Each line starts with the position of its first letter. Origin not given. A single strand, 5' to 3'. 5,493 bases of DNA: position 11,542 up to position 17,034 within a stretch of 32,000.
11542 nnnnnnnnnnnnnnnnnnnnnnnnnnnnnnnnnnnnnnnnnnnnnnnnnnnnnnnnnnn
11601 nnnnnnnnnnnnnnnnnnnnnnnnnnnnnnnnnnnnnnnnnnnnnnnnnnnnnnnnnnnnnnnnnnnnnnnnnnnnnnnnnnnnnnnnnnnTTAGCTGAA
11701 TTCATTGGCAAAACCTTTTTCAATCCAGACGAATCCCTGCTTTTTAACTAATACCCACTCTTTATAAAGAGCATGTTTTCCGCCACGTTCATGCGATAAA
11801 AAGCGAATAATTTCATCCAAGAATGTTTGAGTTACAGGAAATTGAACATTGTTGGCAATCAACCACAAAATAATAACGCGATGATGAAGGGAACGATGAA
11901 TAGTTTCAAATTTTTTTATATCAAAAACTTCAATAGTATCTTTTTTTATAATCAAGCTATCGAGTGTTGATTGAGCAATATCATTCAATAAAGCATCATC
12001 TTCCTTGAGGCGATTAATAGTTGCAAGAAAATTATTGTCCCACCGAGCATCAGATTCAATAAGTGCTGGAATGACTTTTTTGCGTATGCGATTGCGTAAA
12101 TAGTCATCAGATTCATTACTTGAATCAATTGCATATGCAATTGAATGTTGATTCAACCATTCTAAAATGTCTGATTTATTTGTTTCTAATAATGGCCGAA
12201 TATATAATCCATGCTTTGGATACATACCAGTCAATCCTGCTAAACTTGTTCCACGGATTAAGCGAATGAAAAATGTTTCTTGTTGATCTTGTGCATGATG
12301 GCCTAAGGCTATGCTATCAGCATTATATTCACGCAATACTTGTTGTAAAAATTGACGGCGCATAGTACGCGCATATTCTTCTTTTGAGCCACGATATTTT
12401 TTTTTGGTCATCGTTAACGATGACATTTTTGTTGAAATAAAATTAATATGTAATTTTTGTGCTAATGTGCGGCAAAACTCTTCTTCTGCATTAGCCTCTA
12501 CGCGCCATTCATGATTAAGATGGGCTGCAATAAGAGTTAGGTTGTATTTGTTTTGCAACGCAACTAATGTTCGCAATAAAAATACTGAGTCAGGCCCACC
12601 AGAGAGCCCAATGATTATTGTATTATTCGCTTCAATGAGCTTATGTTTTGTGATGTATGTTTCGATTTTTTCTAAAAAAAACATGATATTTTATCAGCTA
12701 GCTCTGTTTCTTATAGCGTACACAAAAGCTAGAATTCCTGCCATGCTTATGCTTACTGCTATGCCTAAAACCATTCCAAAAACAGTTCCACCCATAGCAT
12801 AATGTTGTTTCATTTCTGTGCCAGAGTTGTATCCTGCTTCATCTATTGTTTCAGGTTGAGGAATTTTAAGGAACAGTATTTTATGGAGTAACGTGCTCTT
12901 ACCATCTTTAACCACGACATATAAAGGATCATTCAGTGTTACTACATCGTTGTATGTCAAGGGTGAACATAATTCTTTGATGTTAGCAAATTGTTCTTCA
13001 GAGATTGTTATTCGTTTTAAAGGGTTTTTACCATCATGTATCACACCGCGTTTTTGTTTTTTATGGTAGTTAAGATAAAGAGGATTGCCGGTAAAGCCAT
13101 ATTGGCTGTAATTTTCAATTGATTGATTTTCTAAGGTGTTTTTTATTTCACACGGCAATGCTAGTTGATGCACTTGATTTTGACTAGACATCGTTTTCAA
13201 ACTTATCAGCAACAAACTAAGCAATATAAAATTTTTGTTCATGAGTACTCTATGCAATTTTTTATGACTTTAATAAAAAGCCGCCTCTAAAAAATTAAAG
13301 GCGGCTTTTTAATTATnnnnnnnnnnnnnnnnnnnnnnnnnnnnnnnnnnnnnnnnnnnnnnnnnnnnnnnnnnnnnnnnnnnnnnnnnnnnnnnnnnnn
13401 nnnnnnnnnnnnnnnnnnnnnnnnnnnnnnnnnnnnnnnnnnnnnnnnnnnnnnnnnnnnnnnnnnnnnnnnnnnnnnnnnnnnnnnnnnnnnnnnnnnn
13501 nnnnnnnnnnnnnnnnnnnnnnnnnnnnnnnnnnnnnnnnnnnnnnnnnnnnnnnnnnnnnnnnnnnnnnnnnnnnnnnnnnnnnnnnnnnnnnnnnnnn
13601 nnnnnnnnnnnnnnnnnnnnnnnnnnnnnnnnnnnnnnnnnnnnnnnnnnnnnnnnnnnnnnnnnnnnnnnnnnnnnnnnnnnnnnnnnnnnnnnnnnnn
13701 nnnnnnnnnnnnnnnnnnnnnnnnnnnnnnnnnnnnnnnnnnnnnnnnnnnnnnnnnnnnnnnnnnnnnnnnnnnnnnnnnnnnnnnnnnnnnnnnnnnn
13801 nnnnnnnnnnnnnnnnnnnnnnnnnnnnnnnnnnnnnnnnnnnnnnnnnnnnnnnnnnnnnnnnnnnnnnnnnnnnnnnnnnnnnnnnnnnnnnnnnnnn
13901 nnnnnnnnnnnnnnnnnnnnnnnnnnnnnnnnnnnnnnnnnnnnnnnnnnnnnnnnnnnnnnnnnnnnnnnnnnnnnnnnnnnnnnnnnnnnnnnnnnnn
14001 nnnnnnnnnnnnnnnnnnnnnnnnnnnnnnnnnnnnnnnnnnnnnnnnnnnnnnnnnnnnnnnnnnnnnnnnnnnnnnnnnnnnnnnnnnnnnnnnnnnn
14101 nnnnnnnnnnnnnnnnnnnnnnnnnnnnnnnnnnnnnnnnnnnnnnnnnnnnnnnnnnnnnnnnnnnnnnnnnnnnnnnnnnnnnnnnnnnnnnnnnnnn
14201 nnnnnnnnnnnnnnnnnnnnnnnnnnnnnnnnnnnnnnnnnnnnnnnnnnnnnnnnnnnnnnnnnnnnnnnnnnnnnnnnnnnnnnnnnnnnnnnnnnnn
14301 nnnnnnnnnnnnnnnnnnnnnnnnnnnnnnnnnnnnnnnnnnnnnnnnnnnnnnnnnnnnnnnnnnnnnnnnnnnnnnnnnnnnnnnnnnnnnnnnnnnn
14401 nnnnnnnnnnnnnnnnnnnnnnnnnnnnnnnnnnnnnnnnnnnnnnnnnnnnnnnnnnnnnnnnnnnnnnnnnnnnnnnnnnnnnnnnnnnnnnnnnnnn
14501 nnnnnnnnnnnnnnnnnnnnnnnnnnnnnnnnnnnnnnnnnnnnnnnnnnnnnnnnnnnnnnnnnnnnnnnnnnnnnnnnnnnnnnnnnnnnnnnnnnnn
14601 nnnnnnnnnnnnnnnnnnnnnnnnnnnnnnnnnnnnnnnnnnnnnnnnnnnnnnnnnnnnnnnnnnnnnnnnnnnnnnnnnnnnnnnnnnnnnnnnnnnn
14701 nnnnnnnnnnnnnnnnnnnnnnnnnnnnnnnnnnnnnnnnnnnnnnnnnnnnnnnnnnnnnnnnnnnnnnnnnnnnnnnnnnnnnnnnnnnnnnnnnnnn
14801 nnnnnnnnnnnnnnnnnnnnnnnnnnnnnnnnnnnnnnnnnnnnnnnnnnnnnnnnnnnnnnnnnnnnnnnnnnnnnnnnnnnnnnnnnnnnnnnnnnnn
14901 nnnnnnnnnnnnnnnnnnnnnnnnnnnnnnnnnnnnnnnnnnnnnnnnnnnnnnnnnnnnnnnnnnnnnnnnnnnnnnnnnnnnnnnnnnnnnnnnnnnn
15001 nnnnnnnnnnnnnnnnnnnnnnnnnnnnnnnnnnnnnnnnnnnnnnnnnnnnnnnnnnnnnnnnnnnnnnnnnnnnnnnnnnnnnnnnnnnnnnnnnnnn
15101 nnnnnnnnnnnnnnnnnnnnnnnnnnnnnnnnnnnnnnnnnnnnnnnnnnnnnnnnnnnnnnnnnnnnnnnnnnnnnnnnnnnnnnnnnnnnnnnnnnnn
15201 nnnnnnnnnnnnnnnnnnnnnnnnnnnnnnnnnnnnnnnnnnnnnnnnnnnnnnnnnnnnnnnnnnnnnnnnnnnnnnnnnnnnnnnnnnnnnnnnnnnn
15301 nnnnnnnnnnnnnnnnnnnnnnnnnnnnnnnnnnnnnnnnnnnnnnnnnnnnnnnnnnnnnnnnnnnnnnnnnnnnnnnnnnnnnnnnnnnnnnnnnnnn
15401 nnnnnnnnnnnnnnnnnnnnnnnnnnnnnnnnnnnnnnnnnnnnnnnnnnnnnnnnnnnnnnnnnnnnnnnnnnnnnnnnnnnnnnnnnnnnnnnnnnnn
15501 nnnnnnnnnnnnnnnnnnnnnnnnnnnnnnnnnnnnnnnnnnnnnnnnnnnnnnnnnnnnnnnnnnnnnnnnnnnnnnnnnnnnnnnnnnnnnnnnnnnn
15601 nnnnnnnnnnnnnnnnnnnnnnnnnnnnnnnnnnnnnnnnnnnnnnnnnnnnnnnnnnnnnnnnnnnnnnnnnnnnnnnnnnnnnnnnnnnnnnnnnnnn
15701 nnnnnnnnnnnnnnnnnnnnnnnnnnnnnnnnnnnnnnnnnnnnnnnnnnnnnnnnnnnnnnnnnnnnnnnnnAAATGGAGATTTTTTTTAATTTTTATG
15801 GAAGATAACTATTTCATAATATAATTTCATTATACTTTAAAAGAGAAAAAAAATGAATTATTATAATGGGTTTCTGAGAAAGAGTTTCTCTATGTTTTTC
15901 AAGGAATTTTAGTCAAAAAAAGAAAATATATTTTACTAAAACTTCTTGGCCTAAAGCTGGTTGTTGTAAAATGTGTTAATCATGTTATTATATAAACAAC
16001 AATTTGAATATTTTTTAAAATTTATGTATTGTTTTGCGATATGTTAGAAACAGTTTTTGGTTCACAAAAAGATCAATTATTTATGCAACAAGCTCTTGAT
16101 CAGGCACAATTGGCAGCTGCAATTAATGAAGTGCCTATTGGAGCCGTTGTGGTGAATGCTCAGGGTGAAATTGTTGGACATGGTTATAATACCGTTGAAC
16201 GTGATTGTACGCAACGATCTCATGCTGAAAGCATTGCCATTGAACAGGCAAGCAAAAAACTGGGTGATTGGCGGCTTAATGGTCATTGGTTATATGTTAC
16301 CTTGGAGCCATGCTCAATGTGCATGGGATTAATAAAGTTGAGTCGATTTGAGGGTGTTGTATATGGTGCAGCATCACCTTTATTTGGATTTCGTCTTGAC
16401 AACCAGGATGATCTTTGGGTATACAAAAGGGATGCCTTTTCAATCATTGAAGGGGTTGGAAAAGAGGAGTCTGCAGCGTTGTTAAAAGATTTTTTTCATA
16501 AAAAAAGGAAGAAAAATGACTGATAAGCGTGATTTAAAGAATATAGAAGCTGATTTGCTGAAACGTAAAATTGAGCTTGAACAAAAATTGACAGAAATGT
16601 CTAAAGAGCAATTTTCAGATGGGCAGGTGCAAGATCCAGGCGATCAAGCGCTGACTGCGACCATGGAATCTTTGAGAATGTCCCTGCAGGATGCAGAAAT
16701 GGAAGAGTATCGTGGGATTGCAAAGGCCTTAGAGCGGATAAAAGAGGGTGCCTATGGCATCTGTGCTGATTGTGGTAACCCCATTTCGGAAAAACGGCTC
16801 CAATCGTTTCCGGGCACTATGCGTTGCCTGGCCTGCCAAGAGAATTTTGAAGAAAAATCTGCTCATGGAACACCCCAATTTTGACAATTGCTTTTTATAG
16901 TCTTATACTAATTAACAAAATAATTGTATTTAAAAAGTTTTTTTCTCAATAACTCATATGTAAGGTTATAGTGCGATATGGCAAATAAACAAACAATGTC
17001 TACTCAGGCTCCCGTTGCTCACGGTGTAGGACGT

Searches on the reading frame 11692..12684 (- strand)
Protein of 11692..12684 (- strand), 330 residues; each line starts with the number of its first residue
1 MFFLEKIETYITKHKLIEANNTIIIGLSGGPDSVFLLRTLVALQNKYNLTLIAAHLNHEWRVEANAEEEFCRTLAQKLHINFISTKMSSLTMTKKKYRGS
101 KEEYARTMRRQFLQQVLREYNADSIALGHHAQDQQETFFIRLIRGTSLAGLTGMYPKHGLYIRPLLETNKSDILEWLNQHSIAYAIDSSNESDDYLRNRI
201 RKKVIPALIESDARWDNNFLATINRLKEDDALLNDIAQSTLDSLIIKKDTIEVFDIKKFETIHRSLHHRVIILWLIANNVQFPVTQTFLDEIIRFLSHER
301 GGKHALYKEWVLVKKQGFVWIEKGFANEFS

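Call 48: search_protein_families(library=pfam, proteins=[window:11692-12684:-], max_evalue=0.001)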
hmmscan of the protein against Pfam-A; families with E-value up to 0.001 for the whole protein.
window:11692-12684:- (330 aa): 2 families
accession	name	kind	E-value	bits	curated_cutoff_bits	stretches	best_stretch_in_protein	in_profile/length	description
PF01171.26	ATP_bind_3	-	1.7e-50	171.8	27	1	23-202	2-181/182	PP-loop family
PF01507.26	PAPS_reduct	-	0.00014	22.4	22.5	1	23-184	2-156/175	Phosphoadenosine phosphosulfate reductase domain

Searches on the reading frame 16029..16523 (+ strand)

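Call 49: search_protein_families(library=pfam, proteins=[window:16029-16523:+], max_evalue=0.001)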
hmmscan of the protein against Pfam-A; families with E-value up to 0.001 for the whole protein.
window:16029-16523:+ (164 aa): 3 families
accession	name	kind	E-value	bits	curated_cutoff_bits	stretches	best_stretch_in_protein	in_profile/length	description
PF14437.12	MafB19-deam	-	3.1e-29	102.1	27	1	15-160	3-142/142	MafB19-like deaminase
PF00383.29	dCMP_cyt_deam_1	-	6.9e-28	97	25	1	13-113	2-101/102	Cytidine and deoxycytidylate deaminase zinc-binding region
PF14439.12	Bd3614-deam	-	2.9e-05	24.5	38.5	1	37-102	10-74/113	Bd3614-like deaminase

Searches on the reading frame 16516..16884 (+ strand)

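Call 49: search_protein_families(library=pfam, proteins=[window:16516-16884:+], max_evalue=0.001)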
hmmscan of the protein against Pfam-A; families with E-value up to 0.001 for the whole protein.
window:16516-16884:+ (122 aa): 2 families
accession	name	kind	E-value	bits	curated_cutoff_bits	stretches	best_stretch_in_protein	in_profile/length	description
PF01258.23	zf-dskA_traR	-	8.2e-12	45.4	24.9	1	78-112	1-35/36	Prokaryotic dksA/traR C4-type zinc finger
PF21173.2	DksA-like_N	-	0.00099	19.6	27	0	12-75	3-65/65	DnaK suppressor protein-like, N-terminal domain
